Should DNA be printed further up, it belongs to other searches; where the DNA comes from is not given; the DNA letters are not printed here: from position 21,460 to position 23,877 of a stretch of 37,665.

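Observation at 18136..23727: LicC-type cytidylyltransferase fused to a glycerate-2-kinase, operonic with a methyltransferase, CDP-alcohol phosphotransferase and AsnB-type amidotransferase: candidate CDP-glycerate / phospho-glycer(amide) transfer pathway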

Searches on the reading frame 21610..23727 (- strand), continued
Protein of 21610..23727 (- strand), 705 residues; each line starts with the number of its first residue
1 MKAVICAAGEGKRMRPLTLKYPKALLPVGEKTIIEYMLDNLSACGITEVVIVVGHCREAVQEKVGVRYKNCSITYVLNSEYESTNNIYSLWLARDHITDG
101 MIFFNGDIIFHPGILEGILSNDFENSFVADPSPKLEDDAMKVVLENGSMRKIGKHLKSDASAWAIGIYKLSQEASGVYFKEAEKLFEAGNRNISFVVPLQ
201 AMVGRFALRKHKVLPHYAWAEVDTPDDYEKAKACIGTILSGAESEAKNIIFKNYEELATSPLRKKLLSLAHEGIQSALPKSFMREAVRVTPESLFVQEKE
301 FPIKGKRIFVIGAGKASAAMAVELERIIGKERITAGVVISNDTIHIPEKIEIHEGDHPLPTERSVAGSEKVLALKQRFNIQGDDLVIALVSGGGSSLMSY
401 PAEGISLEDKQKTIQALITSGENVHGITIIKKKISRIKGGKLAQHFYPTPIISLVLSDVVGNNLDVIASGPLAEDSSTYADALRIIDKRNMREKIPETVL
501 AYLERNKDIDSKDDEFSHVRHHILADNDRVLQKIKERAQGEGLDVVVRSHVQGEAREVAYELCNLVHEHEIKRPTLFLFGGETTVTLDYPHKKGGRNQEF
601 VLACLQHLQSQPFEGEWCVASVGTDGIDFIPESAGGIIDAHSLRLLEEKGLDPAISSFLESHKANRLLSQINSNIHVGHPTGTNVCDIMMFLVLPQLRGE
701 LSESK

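Call 40: find_encoding_contigs(protein=P0004, flank=10000, max_places=1)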
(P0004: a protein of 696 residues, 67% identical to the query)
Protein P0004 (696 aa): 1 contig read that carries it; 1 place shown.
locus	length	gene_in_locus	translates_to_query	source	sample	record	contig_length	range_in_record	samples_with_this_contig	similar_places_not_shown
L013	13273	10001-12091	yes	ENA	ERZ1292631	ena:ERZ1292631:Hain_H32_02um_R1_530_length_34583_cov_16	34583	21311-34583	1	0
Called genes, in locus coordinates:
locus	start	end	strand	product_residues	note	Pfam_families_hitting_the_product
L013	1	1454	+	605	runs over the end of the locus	-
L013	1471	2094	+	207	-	-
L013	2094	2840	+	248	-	PF01209:Ubie_methyltran, PF13489:Methyltransf_23, PF07021:MetW (weak), PF13847:Methyltransf_31, PF08241:Methyltransf_11, PF08242:Methyltransf_12, PF13649:Methyltransf_25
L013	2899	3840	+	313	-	PF00535:Glycos_transf_2, PF10111:Glyco_tranf_2_2 (weak)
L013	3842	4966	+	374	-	PF03016:Exostosin_GT47, PF24785:RXYLT1_C (weak)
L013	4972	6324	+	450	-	PF04464:Glyphos_transf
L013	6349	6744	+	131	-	PF05635:23S_rRNA_IVP, PF22296:bAvd (weak)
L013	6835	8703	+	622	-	PF13522:GATase_6, PF12481:DUF3700, PF13537:GATase_7, PF00733:Asn_synthase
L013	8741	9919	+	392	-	PF00155:Aminotran_1_2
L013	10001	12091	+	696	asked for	PF00483:NTP_transferase, PF01128:IspD (weak), PF12804:NTP_transf_3, PF13660:DUF4147, PF05161:MOFRL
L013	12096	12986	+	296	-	PF01209:Ubie_methyltran, PF13489:Methyltransf_23, PF13847:Methyltransf_31, PF08241:Methyltransf_11, PF08242:Methyltransf_12, PF13649:Methyltransf_25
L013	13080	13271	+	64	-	?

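Call 41: find_encoding_contigs(protein=P0012, flank=10000, max_places=1)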
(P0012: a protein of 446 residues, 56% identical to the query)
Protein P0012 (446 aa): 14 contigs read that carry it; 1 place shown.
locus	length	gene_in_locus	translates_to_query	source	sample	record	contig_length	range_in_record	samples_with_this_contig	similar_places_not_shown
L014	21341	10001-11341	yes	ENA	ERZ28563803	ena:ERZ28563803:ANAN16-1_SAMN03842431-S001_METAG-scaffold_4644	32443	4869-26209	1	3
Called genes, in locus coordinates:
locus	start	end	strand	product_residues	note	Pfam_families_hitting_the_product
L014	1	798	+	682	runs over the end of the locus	PF13439:Glyco_transf_4, PF20706:GT4-conflict (weak), PF00534:Glycos_transf_1, PF13692:Glyco_trans_1_4, PF13524:Glyco_trans_1_2 (weak)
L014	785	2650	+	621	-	-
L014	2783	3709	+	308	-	PF00535:Glycos_transf_2, PF10111:Glyco_tranf_2_2 (weak)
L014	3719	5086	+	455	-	PF04464:Glyphos_transf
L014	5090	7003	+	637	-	PF13522:GATase_6, PF13537:GATase_7, PF00733:Asn_synthase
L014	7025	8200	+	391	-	PF00155:Aminotran_1_2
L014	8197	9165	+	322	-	PF00389:2-Hacid_dh, PF02826:2-Hacid_dh_C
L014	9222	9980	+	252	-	PF00483:NTP_transferase, PF01128:IspD (weak), PF12804:NTP_transf_3, PF20202:DUF6564 (weak)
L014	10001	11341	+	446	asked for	PF13660:DUF4147, PF05161:MOFRL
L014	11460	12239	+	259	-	-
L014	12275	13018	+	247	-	PF00293:NUDIX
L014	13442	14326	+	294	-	PF02353:CMAS, PF01209:Ubie_methyltran, PF13489:Methyltransf_23, PF13847:Methyltransf_31, PF08241:Methyltransf_11, PF08242:Methyltransf_12, PF13649:Methyltransf_25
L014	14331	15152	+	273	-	PF01066:CDP-OH_P_transf (weak)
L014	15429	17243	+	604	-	PF00664:ABC_membrane, PF00005:ABC_tran, PF02463:SMC_N (weak)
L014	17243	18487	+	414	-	-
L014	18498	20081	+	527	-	PF05159:Capsule_synth (weak)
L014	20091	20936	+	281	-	PF02348:CTP_transf_3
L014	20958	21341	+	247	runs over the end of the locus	PF03102:NeuB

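Call 42: find_encoding_contigs(protein=P0025, flank=10000, max_places=1)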
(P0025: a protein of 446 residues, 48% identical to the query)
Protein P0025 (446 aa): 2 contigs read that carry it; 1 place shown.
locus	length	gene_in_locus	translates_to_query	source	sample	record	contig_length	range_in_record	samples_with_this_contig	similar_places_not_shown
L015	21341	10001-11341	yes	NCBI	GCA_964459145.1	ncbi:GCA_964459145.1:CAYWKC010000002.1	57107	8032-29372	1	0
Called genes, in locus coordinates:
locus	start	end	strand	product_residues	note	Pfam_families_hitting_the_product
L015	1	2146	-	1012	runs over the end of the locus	PF00873:ACR_tran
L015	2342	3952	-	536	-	PF25881:HH_YBHG (faint), PF25989:YknX_C (weak)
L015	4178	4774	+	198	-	PF13489:Methyltransf_23 (weak), PF08241:Methyltransf_11, PF13649:Methyltransf_25 (faint)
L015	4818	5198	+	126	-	PF02452:PemK_toxin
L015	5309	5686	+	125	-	PF13366:PDDEXK_3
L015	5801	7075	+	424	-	PF00005:ABC_tran, PF14524:Wzt_C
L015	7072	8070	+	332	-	-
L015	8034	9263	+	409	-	PF00155:Aminotran_1_2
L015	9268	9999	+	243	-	PF00483:NTP_transferase, PF12804:NTP_transf_3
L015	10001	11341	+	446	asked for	PF13660:DUF4147, PF05161:MOFRL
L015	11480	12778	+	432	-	PF04464:Glyphos_transf (weak)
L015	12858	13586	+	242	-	PF13489:Methyltransf_23 (weak), PF08241:Methyltransf_11 (weak), PF08242:Methyltransf_12 (weak)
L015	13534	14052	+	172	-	-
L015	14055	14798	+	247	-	PF03848:TehB (weak), PF13489:Methyltransf_23, PF13847:Methyltransf_31 (weak), PF08241:Methyltransf_11, PF08242:Methyltransf_12, PF13649:Methyltransf_25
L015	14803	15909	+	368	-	PF01041:DegT_DnrJ_EryC1, PF00155:Aminotran_1_2, PF01053:Cys_Met_Meta_PP (weak)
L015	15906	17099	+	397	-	PF00534:Glycos_transf_1, PF13692:Glyco_trans_1_4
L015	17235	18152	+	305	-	-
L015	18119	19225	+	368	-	PF12831:FAD_oxidored (weak), PF13450:NAD_binding_8, PF03275:GLF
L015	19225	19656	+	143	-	PF04138:GtrA_DPMS_TM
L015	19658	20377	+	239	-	PF00535:Glycos_transf_2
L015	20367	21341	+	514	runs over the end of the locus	-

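Call 48: find_encoding_contigs(protein=P0039, flank=10000, max_places=1)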
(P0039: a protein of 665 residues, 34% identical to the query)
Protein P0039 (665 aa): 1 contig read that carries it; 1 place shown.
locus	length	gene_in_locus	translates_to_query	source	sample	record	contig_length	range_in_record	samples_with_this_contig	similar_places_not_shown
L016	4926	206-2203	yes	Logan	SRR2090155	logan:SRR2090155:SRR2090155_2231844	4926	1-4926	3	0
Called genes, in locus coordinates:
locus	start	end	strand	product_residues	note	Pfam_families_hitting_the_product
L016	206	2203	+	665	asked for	PF00483:NTP_transferase, PF12804:NTP_transf_3, PF13660:DUF4147, PF05161:MOFRL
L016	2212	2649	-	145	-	-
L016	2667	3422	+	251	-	PF00106:adh_short, PF01370:Epimerase, PF08659:KR, PF13561:adh_short_C2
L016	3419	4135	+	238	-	PF00106:adh_short, PF08659:KR (weak), PF13561:adh_short_C2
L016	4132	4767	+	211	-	PF00702:Hydrolase, PF12710:HAD, PF13419:HAD_2, PF13242:Hydrolase_like (weak)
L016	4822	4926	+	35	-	?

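Call 49: find_encoding_contigs(protein=P0028, flank=10000, max_places=1)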
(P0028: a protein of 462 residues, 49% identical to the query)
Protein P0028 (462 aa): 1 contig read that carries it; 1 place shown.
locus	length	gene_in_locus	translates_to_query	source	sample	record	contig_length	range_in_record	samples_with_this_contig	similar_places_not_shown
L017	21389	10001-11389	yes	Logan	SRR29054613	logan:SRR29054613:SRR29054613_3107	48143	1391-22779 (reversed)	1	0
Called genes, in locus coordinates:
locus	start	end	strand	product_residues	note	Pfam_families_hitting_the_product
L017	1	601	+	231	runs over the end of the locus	PF00106:adh_short, PF13561:adh_short_C2, PF23441:SDR (weak)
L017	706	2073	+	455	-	PF03062:MBOAT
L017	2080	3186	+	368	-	-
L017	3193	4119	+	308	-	PF00535:Glycos_transf_2, PF13641:Glyco_tranf_2_3 (weak)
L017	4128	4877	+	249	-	PF01209:Ubie_methyltran, PF07021:MetW (weak), PF13489:Methyltransf_23, PF13847:Methyltransf_31, PF08241:Methyltransf_11, PF08242:Methyltransf_12, PF13649:Methyltransf_25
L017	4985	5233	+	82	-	PF12728:HTH_17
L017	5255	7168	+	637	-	PF12481:DUF3700 (weak), PF13522:GATase_6, PF13537:GATase_7, PF00733:Asn_synthase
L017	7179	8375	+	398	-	PF00155:Aminotran_1_2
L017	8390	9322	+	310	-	PF00389:2-Hacid_dh, PF02826:2-Hacid_dh_C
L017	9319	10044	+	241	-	PF00483:NTP_transferase, PF12804:NTP_transf_3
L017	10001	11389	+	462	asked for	PF13660:DUF4147, PF05161:MOFRL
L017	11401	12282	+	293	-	PF02353:CMAS, PF01209:Ubie_methyltran, PF13489:Methyltransf_23, PF13649:Methyltransf_25, PF13847:Methyltransf_31, PF08241:Methyltransf_11, PF08242:Methyltransf_12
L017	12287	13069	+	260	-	PF01066:CDP-OH_P_transf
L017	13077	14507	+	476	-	PF04464:Glyphos_transf (faint)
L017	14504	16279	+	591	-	PF00664:ABC_membrane, PF02463:SMC_N (faint), PF13555:AAA_29 (weak), PF00005:ABC_tran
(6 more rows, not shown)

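Call 50: find_encoding_contigs(protein=P0032, flank=10000, max_places=1)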
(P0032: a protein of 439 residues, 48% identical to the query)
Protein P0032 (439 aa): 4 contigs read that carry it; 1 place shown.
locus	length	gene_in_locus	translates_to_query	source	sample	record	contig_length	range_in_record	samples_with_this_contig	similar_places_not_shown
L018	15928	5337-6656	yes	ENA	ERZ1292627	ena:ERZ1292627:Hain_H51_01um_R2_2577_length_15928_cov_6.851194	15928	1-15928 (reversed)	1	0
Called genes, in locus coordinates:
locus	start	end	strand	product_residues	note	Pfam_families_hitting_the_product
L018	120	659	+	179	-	PF02894:GFO_IDH_MocA_C, PF22725:GFO_IDH_MocA_C3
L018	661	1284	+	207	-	PF25087:GMPPB_C (faint), PF25084:LbH_EIF2B (faint), PF00132:Hexapep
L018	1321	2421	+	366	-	PF00155:Aminotran_1_2 (weak), PF01041:DegT_DnrJ_EryC1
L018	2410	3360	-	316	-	PF00535:Glycos_transf_2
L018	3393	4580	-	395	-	PF13439:Glyco_transf_4, PF13477:Glyco_trans_4_2, PF00534:Glycos_transf_1, PF13692:Glyco_trans_1_4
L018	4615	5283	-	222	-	PF01066:CDP-OH_P_transf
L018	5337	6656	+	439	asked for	PF13660:DUF4147, PF05161:MOFRL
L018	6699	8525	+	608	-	PF13522:GATase_6, PF13537:GATase_7, PF00733:Asn_synthase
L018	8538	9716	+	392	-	PF00155:Aminotran_1_2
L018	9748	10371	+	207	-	PF04677:CwfJ_C_1 (weak), PF01230:HIT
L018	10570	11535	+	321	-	PF00389:2-Hacid_dh, PF02826:2-Hacid_dh_C, PF03446:NAD_binding_2 (weak)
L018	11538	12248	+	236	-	PF00483:NTP_transferase, PF01128:IspD (weak), PF12804:NTP_transf_3, PF20202:DUF6564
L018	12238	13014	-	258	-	PF05219:DREV (weak), PF01209:Ubie_methyltran, PF13489:Methyltransf_23, PF05175:MTS (weak), PF13649:Methyltransf_25, PF13847:Methyltransf_31, PF08241:Methyltransf_11, PF08242:Methyltransf_12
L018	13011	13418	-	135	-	PF04892:VanZ-LLP1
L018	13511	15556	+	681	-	-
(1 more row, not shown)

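Call 73: search_protein_families(library=pfam, proteins=[L001:10213-10986:+, L015:7072-8070:+], max_evalue=0.1)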
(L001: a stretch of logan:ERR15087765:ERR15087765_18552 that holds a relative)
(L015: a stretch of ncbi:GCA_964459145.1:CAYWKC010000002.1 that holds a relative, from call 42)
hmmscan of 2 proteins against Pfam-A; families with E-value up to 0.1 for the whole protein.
L001:10213-10986:+ (257 aa): 0 families

L015:7072-8070:+ (332 aa): 1 family
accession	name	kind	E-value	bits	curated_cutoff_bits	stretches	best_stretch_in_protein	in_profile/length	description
PF00535.33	Glycos_transf_2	-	0.031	14.6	23.3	1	20-164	6-132/168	Glycosyl transferase family 2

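Call 78: search_protein_representatives(protein=window:21610-23727:-)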
Query: 705 residues. Proteins with E-value up to 0.001 (for the whole library): 28985; up to 1e-10: 11787; up to 1e-30: 3439. The best 150 are listed.
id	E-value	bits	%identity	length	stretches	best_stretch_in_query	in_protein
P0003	0.0e+00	1021.9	65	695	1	1-695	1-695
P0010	4.0e-188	643.4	46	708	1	2-703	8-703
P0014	1.0e-148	513.2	53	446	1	250-695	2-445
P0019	7.8e-142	490.4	53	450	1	248-693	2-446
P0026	2.1e-134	465.9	50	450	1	250-695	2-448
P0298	1.8e-116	406.6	46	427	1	266-692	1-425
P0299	5.9e-101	355.3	42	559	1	246-693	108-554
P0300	1.8e-99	350.4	43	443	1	250-695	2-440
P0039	3.6e-97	342.8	37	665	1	7-692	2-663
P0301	3.7e-97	342.8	52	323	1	250-562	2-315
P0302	2.6e-96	340.0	43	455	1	251-693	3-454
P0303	6.0e-96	338.8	66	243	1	250-489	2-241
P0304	8.5e-95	335.0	52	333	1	1-342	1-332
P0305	1.1e-93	331.3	41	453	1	250-693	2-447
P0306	2.5e-93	330.1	42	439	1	250-692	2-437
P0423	9.9e-62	225.7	37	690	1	267-692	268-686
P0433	3.0e-61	224.1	34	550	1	270-692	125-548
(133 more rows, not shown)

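Call 79: search_protein_families(library=pfam, proteins=[P0423, P0299, P0433, P0304], max_evalue=0.001)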
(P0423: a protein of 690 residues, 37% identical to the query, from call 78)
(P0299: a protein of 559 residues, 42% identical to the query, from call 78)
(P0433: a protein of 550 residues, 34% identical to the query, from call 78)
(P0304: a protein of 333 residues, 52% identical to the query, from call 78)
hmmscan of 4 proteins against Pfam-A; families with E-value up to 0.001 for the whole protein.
P0423 (690 aa): 8 families
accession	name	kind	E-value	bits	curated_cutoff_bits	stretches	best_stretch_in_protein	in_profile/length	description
PF13660.11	DUF4147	-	4.5e-77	259.1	23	1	267-501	2-234/234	Domain of unknown function (DUF4147)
PF05161.18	MOFRL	-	5.9e-39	133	28.3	1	577-681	2-106/106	MOFRL family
PF08282.18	Hydrolase_3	-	3.9e-18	66.5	20.9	1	8-227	1-227/255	haloacid dehalogenase-like hydrolase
PF00702.32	Hydrolase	-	2.2e-05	25.4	26.4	0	7-65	82-141/191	haloacid dehalogenase-like hydrolase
PF05116.19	S6PP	-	2.6e-05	24.4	20.3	0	6-67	3-66/247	Sucrose-6F-phosphate phosphohydrolase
PF13419.12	HAD_2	-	5.5e-05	23.8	23.8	0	17-66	74-123/178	Haloacid dehalogenase-like hydrolase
PF12710.13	HAD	-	0.00025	21.9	27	0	25-73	88-138/189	haloacid dehalogenase-like hydrolase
PF13344.12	Hydrolase_6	-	0.00042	20.8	27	0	8-60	1-52/101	Haloacid dehalogenase-like hydrolase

P0299 (559 aa): 2 families
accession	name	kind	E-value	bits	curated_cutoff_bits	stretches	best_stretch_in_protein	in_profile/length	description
PF13660.11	DUF4147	-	4.3e-76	255.9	23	1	128-367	2-234/234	Domain of unknown function (DUF4147)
PF05161.18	MOFRL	-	9.2e-30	103.4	28.3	1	442-548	2-106/106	MOFRL family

P0433 (550 aa): 3 families
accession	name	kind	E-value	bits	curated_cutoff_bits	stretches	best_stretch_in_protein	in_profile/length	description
PF13660.11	DUF4147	-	1.6e-72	244.2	23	1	124-359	5-233/234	Domain of unknown function (DUF4147)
PF05161.18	MOFRL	-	6.3e-37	126.5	28.3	1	438-543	2-106/106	MOFRL family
PF06108.18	DUF952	-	1.4e-25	89.5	23.7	1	9-92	5-87/90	Protein of unknown function (DUF952)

P0304 (333 aa): 4 families
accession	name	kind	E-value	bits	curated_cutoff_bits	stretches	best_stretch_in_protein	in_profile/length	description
PF00483.29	NTP_transferase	-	1.1e-14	55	21.2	1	3-120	2-122/245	Nucleotidyl transferase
PF12804.13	NTP_transf_3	-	8.8e-12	45.9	27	1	3-121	1-110/160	MobA-like NTP transferase domain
PF13660.11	DUF4147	-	2.2e-08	34.3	23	1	258-330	3-72/234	Domain of unknown function (DUF4147)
PF01128.25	IspD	-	0.00089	19.5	27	0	1-55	1-52/221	2-C-methyl-D-erythritol 4-phosphate cytidylyltransferase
